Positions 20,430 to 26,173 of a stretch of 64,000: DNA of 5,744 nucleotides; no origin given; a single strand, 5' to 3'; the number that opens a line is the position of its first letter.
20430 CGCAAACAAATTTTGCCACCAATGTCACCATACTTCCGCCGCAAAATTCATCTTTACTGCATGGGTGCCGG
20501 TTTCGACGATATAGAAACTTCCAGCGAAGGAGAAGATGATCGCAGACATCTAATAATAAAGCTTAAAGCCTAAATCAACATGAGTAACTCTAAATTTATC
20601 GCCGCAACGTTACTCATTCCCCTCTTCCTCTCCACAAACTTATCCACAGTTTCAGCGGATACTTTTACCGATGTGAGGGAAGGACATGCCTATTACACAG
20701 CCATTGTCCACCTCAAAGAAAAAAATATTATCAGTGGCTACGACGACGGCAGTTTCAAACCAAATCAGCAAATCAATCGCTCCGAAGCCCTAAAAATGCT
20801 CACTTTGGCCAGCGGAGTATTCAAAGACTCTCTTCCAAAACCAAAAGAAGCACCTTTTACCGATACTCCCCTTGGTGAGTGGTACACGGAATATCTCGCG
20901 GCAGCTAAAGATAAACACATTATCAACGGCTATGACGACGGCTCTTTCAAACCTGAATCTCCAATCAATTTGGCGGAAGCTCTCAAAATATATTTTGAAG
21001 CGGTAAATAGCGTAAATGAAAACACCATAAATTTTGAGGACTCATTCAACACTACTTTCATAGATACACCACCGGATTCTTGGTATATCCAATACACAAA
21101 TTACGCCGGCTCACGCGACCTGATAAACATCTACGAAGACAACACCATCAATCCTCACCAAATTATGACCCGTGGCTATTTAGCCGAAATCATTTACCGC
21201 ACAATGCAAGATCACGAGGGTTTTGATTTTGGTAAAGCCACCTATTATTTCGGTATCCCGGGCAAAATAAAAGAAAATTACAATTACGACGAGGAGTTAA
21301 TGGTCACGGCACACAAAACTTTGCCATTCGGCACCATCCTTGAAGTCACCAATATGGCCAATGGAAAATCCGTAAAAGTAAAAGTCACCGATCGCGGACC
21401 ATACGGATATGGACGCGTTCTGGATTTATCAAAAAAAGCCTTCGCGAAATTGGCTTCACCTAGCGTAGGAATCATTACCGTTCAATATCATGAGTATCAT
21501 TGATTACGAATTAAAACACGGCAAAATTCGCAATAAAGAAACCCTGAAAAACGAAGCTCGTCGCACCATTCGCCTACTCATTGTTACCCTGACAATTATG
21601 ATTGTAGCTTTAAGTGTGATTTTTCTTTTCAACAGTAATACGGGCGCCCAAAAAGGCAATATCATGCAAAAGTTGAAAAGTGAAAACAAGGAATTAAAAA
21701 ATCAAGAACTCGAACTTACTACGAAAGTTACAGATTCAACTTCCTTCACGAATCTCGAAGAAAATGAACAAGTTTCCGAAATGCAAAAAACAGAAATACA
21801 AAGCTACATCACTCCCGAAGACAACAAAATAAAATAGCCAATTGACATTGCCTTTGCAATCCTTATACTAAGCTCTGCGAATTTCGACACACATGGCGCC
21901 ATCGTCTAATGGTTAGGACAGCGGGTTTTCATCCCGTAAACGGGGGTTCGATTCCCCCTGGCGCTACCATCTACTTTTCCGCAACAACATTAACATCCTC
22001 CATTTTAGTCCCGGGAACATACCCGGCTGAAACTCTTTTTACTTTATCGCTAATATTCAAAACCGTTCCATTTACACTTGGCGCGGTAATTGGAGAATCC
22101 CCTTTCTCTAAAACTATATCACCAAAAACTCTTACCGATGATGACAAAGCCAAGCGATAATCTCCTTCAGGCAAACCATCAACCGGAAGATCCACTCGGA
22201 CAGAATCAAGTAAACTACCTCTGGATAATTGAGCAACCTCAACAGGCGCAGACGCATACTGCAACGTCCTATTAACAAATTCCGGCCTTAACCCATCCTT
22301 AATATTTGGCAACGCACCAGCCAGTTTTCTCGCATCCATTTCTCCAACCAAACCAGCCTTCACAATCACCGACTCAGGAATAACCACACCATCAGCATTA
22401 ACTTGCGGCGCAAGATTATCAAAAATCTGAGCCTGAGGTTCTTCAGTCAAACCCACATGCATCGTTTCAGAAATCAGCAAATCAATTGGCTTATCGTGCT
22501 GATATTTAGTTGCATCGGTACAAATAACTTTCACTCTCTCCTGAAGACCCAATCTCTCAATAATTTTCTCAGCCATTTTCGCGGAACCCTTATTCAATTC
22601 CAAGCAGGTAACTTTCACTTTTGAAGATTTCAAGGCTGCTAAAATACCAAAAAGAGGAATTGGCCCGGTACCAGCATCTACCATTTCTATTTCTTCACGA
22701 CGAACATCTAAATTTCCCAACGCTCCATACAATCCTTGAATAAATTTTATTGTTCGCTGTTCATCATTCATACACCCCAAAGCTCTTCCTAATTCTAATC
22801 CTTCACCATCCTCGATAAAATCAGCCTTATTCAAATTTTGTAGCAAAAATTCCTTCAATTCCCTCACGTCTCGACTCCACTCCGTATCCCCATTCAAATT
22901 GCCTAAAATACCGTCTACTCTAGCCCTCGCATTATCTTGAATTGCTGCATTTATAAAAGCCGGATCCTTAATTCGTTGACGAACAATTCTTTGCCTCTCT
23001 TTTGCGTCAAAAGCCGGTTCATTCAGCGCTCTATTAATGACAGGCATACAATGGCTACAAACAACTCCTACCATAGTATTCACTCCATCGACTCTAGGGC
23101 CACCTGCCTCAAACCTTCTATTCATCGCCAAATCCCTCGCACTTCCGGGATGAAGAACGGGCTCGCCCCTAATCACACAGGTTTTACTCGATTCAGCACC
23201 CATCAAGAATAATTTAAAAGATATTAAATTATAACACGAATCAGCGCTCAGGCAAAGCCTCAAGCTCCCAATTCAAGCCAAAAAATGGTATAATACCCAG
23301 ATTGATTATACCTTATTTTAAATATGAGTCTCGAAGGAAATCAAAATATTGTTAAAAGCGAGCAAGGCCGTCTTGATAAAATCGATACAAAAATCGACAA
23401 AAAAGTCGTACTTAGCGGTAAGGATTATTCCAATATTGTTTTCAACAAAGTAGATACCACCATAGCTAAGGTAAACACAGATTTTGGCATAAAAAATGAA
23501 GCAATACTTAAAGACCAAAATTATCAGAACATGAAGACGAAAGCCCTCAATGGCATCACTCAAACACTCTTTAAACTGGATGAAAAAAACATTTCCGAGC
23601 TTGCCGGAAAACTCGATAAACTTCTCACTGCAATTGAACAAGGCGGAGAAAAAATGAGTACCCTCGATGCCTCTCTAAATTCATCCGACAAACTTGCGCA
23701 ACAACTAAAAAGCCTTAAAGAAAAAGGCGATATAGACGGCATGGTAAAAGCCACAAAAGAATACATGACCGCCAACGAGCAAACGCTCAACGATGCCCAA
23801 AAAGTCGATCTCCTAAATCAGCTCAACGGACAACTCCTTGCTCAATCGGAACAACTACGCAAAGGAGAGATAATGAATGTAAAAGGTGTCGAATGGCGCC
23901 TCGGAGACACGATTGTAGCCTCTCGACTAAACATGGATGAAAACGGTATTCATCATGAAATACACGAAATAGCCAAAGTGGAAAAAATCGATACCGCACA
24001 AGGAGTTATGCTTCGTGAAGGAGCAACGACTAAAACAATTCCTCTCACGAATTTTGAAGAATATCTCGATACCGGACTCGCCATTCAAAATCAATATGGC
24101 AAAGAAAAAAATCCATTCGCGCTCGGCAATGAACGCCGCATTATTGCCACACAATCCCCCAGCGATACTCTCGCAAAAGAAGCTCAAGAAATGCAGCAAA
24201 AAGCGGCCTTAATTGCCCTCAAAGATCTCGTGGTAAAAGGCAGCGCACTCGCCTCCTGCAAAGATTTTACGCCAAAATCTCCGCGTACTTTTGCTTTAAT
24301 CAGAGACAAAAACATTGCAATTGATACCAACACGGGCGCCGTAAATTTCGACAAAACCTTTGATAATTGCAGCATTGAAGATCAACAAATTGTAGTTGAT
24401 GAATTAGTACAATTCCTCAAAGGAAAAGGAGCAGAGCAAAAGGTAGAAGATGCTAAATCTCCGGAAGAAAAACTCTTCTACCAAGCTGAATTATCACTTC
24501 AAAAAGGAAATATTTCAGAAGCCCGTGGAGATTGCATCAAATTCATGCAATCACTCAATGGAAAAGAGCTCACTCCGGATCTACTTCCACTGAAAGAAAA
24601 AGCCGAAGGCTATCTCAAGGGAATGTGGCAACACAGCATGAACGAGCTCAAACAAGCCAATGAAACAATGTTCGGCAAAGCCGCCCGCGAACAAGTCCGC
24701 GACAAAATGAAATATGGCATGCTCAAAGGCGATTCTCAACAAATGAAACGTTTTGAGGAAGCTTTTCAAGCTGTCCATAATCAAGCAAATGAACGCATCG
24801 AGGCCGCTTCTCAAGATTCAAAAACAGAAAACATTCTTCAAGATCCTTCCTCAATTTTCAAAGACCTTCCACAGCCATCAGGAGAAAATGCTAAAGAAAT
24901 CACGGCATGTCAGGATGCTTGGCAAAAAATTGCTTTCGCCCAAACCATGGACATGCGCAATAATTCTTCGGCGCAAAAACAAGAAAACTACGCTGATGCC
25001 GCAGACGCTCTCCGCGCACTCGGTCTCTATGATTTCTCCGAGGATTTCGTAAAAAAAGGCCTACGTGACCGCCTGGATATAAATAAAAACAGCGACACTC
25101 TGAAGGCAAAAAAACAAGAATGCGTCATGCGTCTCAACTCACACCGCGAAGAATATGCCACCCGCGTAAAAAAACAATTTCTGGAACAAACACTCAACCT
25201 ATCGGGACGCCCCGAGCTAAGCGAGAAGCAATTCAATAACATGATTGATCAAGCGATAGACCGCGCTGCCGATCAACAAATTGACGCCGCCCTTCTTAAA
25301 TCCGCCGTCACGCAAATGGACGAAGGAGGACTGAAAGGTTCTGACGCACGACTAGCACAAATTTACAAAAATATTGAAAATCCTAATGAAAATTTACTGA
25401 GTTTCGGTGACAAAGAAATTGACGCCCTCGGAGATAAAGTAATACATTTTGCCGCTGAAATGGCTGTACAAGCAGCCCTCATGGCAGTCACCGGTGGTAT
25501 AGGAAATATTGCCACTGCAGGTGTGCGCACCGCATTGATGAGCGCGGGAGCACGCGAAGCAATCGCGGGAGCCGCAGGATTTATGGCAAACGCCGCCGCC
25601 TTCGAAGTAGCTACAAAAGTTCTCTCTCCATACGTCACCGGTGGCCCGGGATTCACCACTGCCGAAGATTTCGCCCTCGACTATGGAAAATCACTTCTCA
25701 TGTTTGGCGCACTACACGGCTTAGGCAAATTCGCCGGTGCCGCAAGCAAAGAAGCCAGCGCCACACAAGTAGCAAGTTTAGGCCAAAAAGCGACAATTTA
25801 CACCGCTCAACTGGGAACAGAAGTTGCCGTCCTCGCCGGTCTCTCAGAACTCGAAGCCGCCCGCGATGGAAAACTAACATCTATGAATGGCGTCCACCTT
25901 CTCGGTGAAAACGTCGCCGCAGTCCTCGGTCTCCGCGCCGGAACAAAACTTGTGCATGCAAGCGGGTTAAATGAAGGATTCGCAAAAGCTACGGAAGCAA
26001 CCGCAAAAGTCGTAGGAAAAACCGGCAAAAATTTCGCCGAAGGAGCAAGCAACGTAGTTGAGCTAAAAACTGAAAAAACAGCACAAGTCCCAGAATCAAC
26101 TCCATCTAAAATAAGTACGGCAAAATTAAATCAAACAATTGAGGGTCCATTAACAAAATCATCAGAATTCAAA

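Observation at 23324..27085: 1253-aa protein ending in a RelA/SpoT-type pyrophosphokinase domain: candidate delivered alarmone-synthetase toxin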

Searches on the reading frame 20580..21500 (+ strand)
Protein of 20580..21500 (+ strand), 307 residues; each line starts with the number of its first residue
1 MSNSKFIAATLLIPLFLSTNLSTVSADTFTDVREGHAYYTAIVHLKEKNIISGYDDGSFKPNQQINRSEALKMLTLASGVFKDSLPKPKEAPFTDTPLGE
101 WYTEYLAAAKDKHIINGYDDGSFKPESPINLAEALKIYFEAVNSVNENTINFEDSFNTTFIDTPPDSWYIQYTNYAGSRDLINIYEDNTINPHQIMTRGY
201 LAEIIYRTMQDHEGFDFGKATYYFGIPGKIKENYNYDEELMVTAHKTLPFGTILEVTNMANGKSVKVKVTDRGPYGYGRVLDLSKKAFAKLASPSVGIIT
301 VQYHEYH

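Call 3: search_protein_families(library=pfam, proteins=[window:20580-21500:+], max_evalue=0.1)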
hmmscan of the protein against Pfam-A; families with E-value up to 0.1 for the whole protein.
window:20580-21500:+ (307 aa): 3 families
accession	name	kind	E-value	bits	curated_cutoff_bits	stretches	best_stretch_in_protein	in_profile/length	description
PF00395.25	SLH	-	1.6e-27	95.6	20.8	3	28-70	1-43/44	S-layer homology domain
PF03330.24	DPBB_1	-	6.2e-19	68.5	28.8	1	235-303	18-83/83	Lytic transglycolase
PF01954.22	AF2212-like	-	0.039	14.8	21.6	0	118-136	9-27/59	AF2212-like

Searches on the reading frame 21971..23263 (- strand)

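Call 3: search_protein_families(library=pfam, proteins=[window:21971-23263:-], max_evalue=0.1)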
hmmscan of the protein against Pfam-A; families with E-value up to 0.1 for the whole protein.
window:21971-23263:- (430 aa): 8 families
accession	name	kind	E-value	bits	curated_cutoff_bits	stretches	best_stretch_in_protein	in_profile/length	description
PF05185.22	PRMT5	-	0.0001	22.6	22.9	1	191-267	66-142/171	PRMT5 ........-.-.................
PF13679.12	Methyltransf_32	-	0.00031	21.2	27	1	172-263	10-105/143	Methyltransferase domain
PF13578.12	Methyltransf_24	-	0.001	20.3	26.3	1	207-295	14-101/105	Methyltransferase domain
PF02527.21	GidB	-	0.001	18.9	27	1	191-265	49-121/184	rRNA small subunit methyltransferase G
PF05175.20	MTS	-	0.006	16.7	23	1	191-265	32-104/170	Methyltransferase small domain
PF02353.26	CMAS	-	0.0088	15.8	27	1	209-302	79-170/273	Mycolic acid cyclopropane synthetase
PF13847.12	Methyltransf_31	-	0.024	14.8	27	1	191-286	4-103/145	Methyltransferase domain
PF01189.24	Methyltr_RsmB-F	-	0.079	13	27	0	190-256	9-73/199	16S rRNA methyltransferase RsmB/F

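Call 4: search_protein_families(library=ncbifam, proteins=[window:21971-23263:-], max_evalue=0.1)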
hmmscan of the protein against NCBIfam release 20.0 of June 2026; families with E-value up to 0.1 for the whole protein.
window:21971-23263:- (430 aa): 6 families
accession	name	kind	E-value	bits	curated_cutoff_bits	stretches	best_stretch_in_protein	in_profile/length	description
TIGR00138.1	rsmG_gidB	equivalog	0.0006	19.5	99.5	1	191-266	45-118/183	16S rRNA (guanine(527)-N(7))-methyltransferase RsmG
TIGR03534.1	RF_mod_PrmC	equivalog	0.0023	17.4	199.1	1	190-265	88-162/253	peptide chain release factor N(5)-glutamine methyltransferase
NF047853.1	tRm6a37MtseTrmN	equivalog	0.0048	16.7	350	1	190-265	43-120/244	tRNA(1)(Val) (adenine(37)-N(6))-methyltransferase TrmN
TIGR03533.1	L3_gln_methyl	equivalog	0.008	15.5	229.7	1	194-270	125-200/284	50S ribosomal protein L3 N(5)-glutamine methyltransferase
NF040703.1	cyclopro_CfaB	exception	0.023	13.5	650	1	210-300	177-267/393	C17 cyclopropane fatty acid synthase CfaB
NF006138.0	PRK08287.1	equivalog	0.071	12.9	210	0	193-252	34-91/189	decarboxylating cobalt-precorrin-6B (C(15))-methyltransferase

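Call 49: search_protein_families(library=phrogs, proteins=[window:21971-23203:-], max_evalue=0.01)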
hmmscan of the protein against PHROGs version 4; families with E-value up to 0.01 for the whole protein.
window:21971-23203:- (410 aa): 0 families

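Call 50: search_protein_families(library=padloc, proteins=[window:21971-23203:-], max_evalue=0.01)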
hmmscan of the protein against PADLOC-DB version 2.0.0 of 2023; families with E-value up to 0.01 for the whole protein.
window:21971-23203:- (410 aa): 1 family
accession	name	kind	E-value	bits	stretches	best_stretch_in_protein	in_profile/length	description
PDLC04134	mad2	-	1.5e-08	31.9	1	174-275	295-393/492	mads_2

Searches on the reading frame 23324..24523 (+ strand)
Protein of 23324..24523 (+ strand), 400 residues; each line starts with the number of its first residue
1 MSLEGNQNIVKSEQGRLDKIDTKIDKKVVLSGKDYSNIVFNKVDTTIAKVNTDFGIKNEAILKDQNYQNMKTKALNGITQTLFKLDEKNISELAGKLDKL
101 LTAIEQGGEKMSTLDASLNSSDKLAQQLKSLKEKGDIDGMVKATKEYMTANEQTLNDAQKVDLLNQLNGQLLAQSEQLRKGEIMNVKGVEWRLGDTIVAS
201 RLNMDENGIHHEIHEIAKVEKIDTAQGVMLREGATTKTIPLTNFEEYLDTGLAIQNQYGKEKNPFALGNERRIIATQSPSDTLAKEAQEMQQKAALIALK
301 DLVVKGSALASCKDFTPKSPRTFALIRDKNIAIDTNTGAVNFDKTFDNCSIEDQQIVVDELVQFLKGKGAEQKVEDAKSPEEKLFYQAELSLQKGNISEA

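Call 5: search_protein_families(library=pfam, proteins=[window:23324-24523:+], max_evalue=10)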
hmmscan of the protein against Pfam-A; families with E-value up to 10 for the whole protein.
window:23324-24523:+ (400 aa): 6 families
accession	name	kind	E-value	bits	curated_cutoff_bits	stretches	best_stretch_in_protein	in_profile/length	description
PF14563.12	DUF4444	-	0.041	14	31.6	1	225-243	20-38/42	Domain of unknown function (DUF4444)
PF25582.1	DH_Alsin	-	0.058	14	30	1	46-133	87-174/183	Alsin, DH domain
PF09279.17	EF-hand_like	-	0.059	14.3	21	1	341-376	10-45/86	Phosphoinositide-specific phospholipase C, efhand-like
PF10157.14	BORCS6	-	0.085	13.5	35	1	76-133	38-95/101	BLOC-1-related complex sub-unit 6 C-terminal helix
PF16525.10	MHB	-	0.11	13.1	27.4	1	118-161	23-65/77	Haemophore, haem-binding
PF00957.27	Synaptobrevin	-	3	8.1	26.4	1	137-180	8-52/89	Synaptobrevin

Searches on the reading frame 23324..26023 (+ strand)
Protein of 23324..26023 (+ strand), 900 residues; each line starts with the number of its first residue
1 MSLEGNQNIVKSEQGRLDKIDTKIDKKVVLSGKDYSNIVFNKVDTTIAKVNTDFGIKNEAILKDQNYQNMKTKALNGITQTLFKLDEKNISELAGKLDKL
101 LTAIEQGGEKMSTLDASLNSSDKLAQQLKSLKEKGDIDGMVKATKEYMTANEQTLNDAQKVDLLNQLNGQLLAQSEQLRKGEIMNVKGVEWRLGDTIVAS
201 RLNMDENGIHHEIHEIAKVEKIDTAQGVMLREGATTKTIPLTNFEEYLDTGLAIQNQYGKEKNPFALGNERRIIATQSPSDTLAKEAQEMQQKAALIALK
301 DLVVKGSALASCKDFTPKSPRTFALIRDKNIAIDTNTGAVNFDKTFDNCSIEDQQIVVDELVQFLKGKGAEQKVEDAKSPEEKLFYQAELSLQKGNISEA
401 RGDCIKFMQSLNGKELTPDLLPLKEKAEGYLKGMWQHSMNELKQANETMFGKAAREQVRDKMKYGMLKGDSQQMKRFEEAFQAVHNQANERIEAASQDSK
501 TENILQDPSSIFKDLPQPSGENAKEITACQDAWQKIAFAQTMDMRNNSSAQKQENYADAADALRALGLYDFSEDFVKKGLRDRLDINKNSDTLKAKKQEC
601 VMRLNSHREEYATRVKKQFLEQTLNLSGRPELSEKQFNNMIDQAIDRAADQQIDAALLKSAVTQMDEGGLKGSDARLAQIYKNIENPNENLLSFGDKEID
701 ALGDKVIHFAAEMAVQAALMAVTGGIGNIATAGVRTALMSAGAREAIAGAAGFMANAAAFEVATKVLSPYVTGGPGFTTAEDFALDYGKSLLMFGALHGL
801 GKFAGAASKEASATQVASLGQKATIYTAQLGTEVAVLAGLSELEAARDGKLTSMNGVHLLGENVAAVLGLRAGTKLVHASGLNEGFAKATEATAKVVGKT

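Call 28: find_related_loci(query=A1, collection=genome_contigs, flank=8000)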
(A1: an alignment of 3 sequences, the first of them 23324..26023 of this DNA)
Query A1 (900 aa) in genome_contigs; peptide patterns used: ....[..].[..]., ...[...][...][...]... (x = any residue, [..] = any of these).
228 stretches matched a pattern; 1 encode a relative of the query (tblastn E <= 1e-3); 1 distinct loci.
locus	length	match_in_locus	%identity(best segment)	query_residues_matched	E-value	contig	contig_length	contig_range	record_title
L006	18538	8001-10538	25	4-797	1e-42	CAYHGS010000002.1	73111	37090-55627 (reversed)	MAG TPA_asm: uncultured Candidatus Peribacteria bacterium isolate ERP119702_co1_249 genome assembly, contig: NODE_266_le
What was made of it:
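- Tried and rejected: The genome scan found only one (call 28).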

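Call 48: search_solved_structures(query=A1, max_evalue=5)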
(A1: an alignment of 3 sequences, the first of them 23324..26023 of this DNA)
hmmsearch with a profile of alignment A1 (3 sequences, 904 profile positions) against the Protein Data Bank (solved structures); distinct sequences matched with E-value up to 5: 0.
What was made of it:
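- Tried and rejected: The carrier profile against the PDB gave no hit (call 48).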

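Call 58: search_protein_families(library=pfam, proteins=[L006:13502-14050:+, L006:10539-13457:+], max_evalue=0.01)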
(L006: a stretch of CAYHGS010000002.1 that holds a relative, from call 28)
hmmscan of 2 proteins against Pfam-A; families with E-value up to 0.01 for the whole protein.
L006:13502-14050:+ (183 aa): 0 families

L006:10539-13457:+ (973 aa): 2 families
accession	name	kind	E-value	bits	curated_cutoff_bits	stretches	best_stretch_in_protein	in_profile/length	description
PF00069.31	Pkinase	-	0.0038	17.1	31.7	0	707-833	8-141/263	Protein kinase domain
PF07714.23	PK_Tyr_Ser-Thr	-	0.0075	16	23.1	0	702-833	6-145/258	Protein tyrosine and serine/threonine kinase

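Call 59: find_related_loci(query=A1, collection=metagenome_contigs, flank=10000)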
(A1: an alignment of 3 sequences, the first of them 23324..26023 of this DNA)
Query A1 (900 aa) in metagenome_contigs; peptide patterns used: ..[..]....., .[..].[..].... (x = any residue, [..] = any of these).
600 stretches matched a pattern, but none encodes a relative of the query by tblastn (E <= 1e-3).
